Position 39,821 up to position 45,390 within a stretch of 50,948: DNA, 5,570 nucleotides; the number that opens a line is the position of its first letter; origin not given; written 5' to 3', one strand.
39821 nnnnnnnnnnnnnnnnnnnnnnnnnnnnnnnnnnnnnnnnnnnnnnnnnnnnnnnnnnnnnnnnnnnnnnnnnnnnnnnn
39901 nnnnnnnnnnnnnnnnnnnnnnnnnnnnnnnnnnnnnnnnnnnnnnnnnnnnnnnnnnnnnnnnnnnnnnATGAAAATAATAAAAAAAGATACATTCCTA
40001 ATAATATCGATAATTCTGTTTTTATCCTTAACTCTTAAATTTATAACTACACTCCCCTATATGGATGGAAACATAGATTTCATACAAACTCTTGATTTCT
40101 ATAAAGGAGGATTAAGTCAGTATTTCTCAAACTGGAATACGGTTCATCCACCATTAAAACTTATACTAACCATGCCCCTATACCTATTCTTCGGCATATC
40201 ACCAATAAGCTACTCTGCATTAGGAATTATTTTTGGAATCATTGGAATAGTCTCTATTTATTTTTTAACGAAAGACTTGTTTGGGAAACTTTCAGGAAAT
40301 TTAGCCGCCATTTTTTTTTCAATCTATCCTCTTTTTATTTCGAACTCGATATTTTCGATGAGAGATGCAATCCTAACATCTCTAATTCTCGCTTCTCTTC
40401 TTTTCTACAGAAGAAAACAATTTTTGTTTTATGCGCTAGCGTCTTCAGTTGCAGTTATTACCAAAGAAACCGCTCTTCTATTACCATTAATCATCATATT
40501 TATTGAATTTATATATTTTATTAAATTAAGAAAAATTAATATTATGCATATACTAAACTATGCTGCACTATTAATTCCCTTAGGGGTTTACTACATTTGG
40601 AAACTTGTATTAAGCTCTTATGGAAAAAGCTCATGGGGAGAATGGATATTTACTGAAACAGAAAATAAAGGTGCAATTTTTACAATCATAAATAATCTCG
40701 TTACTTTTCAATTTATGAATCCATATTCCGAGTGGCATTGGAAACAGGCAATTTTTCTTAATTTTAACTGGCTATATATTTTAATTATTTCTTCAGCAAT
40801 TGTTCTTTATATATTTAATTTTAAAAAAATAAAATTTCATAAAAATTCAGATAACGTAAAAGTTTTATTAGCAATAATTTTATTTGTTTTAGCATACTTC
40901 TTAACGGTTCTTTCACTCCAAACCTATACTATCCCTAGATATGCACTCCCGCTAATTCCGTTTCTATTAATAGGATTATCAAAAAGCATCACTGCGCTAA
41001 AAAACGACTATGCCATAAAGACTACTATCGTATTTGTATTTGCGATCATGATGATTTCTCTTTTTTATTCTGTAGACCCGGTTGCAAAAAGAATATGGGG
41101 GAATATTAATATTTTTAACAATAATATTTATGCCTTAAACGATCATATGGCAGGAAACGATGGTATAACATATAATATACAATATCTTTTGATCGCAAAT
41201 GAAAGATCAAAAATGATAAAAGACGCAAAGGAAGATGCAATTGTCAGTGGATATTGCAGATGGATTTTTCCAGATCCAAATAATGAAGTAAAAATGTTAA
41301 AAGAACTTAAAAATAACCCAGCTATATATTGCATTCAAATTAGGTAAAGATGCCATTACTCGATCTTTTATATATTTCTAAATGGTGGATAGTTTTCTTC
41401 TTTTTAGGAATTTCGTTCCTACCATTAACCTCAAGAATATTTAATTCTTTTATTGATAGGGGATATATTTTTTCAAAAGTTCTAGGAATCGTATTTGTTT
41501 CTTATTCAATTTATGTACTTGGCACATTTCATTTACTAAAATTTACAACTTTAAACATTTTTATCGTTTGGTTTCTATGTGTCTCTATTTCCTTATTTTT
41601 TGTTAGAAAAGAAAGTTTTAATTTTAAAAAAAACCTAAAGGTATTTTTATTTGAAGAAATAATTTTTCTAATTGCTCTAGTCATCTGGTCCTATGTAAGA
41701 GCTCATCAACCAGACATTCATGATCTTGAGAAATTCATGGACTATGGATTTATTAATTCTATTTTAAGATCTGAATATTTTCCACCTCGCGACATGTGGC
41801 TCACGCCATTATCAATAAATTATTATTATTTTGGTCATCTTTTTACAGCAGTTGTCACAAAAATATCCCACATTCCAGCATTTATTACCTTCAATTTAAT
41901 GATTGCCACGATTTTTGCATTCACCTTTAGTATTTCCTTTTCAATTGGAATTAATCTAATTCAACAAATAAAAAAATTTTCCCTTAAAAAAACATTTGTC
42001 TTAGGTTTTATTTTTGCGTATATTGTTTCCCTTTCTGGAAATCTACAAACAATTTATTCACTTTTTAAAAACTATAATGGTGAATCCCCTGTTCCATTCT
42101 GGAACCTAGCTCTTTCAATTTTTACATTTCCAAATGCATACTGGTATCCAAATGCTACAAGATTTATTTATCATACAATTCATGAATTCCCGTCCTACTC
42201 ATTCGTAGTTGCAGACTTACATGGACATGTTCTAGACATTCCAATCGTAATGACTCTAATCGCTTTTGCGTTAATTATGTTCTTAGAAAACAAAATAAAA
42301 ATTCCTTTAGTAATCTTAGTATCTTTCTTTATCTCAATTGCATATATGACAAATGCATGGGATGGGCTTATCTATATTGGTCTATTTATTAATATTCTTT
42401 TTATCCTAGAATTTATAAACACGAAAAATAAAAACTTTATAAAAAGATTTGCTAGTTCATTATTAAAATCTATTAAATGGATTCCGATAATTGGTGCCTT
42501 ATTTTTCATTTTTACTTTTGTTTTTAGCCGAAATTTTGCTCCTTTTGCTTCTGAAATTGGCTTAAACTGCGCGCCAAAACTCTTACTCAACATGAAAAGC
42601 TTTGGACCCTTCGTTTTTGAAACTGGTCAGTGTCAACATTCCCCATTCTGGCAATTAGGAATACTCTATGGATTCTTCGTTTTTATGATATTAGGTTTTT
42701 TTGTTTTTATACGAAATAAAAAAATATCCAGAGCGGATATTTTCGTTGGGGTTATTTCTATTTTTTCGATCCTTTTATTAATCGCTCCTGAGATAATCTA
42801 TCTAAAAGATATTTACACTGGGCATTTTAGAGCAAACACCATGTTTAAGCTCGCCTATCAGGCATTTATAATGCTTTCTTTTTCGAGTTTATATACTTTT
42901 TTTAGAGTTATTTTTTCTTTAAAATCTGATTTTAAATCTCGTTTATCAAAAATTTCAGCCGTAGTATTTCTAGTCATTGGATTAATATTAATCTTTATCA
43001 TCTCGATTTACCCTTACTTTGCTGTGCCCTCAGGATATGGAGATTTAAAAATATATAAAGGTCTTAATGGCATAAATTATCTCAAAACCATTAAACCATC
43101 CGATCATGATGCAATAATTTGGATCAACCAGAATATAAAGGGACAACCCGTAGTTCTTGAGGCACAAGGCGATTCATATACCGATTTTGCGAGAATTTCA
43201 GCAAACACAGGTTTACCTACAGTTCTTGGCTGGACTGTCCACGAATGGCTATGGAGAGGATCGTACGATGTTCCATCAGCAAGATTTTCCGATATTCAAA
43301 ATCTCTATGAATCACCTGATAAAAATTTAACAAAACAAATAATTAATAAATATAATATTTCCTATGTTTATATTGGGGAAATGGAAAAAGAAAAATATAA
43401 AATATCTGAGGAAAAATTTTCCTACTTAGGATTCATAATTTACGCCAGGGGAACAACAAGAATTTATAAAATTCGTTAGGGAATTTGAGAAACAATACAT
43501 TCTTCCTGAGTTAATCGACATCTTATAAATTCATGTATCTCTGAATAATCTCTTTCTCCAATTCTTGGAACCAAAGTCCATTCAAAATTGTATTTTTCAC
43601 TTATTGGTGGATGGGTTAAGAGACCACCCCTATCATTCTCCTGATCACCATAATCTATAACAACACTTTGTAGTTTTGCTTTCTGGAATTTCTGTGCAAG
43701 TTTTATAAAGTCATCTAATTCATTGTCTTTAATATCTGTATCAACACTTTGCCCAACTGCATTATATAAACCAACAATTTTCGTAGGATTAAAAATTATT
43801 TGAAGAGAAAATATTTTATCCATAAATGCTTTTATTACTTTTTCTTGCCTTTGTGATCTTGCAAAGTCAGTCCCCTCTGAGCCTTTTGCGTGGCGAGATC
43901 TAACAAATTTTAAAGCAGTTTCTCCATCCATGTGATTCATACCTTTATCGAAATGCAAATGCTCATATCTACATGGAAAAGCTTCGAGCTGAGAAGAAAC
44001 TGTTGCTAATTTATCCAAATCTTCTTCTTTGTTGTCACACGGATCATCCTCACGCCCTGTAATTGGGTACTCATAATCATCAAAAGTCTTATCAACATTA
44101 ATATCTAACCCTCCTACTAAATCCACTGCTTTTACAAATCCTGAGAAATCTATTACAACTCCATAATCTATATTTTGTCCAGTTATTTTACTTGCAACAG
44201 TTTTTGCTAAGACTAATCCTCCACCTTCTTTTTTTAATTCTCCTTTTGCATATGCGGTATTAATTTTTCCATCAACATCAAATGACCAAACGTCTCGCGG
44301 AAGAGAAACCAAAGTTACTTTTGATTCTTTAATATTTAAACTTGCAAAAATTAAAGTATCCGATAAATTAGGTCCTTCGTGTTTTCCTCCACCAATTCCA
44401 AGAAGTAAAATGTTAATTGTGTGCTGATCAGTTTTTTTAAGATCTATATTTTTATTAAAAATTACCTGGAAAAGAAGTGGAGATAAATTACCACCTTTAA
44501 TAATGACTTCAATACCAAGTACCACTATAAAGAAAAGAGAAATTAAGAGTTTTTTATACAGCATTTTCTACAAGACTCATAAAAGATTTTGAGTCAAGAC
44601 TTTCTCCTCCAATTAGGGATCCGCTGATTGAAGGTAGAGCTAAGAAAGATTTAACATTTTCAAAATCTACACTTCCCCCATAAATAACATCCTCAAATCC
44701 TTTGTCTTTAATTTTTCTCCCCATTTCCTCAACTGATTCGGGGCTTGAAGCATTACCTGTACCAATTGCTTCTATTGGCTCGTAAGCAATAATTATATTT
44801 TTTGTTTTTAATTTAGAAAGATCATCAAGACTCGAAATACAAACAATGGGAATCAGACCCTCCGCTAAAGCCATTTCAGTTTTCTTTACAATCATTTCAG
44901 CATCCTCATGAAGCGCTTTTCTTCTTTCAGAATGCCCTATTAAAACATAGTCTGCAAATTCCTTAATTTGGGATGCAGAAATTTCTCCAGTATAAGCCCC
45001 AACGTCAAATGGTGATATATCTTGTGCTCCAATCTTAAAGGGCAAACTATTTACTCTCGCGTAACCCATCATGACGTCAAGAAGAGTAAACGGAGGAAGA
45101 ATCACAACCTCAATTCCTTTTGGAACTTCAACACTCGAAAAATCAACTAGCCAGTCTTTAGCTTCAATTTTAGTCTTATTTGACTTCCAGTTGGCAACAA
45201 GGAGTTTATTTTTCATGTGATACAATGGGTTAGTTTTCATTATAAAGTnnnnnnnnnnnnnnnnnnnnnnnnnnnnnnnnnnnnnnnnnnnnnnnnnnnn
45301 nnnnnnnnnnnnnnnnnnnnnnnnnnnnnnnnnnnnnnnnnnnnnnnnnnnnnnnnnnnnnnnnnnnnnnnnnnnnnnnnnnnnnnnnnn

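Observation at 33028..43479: Nine-gene translationally coupled operon linking PilN/PilO-like proteins, an LPPTG-anchored surface protein, a flavoprotein and four consecutive GT-C-like membrane proteins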

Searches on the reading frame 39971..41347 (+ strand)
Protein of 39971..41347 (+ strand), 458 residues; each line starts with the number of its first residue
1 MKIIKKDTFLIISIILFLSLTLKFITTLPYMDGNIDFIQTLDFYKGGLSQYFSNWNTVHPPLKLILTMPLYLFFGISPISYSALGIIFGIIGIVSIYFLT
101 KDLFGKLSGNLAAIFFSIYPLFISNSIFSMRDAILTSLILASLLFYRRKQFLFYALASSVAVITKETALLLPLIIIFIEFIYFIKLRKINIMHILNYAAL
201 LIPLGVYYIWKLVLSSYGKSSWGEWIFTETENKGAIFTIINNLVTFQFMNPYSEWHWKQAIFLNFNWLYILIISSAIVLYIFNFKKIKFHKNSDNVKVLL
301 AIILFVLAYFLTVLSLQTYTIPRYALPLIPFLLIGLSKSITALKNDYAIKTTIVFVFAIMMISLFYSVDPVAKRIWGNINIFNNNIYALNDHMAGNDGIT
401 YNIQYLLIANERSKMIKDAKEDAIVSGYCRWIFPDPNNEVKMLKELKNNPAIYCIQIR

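Call 5: search_protein_families(library=pfam, proteins=[window:39971-41347:+], max_evalue=1)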
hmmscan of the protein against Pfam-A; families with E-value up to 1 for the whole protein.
window:39971-41347:+ (458 aa): 3 families
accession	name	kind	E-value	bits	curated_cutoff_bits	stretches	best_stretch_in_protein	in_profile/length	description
PF13231.12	PMT_2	-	0.00017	22.3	26.1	1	59-202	2-149/160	Dolichyl-phosphate-mannose-protein mannosyltransferase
PF14897.12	EpsG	-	0.063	12.8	30.1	1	80-367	63-311/326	EpsG family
PF09594.16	GT87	-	0.34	11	25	1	59-280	3-206/237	Glycosyltransferase family 87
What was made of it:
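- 39971..41347 (+): g8: PMT_2-like GT-C glycosyltransferase. This is a divergent member. Pfam PMT_2 E 1.7e-4, below the cut-off (call 5).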

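Call 6: search_protein_families(library=ncbifam, proteins=[window:39971-41347:+], max_evalue=1)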
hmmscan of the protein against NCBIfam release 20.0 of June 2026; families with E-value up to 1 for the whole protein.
window:39971-41347:+ (458 aa): 1 family
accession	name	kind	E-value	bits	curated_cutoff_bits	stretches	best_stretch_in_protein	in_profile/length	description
NF046093.1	AZOBR_p60025_fam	subfamily_domain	1.7e-09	37.3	150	1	86-190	117-221/232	AZOBR_p60025 family cell surface glycopolymer formation protein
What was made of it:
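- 39971..41347 (+): NCBIfam AZOBR_p60025 E 1.7e-9 (call 6).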

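Call 40: search_protein_families(library=pfam, alignment_id=A4, max_evalue=0.001)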
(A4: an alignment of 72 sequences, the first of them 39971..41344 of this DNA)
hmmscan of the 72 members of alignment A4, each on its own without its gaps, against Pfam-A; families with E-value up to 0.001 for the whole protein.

A. member 1, window:39971-41344:+ (458 aa): 1 family
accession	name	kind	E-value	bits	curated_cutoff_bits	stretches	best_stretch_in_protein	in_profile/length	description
PF13231.12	PMT_2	-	0.00017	22.3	26.1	1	59-202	2-149/160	Dolichyl-phosphate-mannose-protein mannosyltransferase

B. families by the number of members that match (of 72 scanned): 5 families
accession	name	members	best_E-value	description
PF13231.12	PMT_2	61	3e-18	Dolichyl-phosphate-mannose-protein mannosyltransferase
PF02366.24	PMT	26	1.4e-12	Dolichyl-phosphate-mannose-protein mannosyltransferase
PF09594.16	GT87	2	0.00023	Glycosyltransferase family 87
PF14897.12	EpsG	1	4.3e-05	EpsG family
PF03901.23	Glyco_transf_22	1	0.00017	Alg9-like mannosyltransferase family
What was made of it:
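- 39971..41347 (+): In its HMM family, 61 of 72 members hit PMT_2 and 26 hit PMT (call 40).
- On GT-C glycosyltransferase superfamily: The g8 family has 61 of 72 members hitting PMT_2 (call 40).
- On GT39 protein O-mannosyltransferase (PMT, PF02366): 26 of 72 family members match PMT (call 40).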

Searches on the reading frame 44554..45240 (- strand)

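Call 7: search_protein_families(library=pfam, proteins=[window:44554-45240:-], max_evalue=0.001)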
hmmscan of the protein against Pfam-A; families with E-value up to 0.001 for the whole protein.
window:44554-45240:- (228 aa): 1 family
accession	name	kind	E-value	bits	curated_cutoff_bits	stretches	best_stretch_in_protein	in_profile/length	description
PF00121.24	TIM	-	3e-55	187.8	20.1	2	13-136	2-124/245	Triosephosphate isomerase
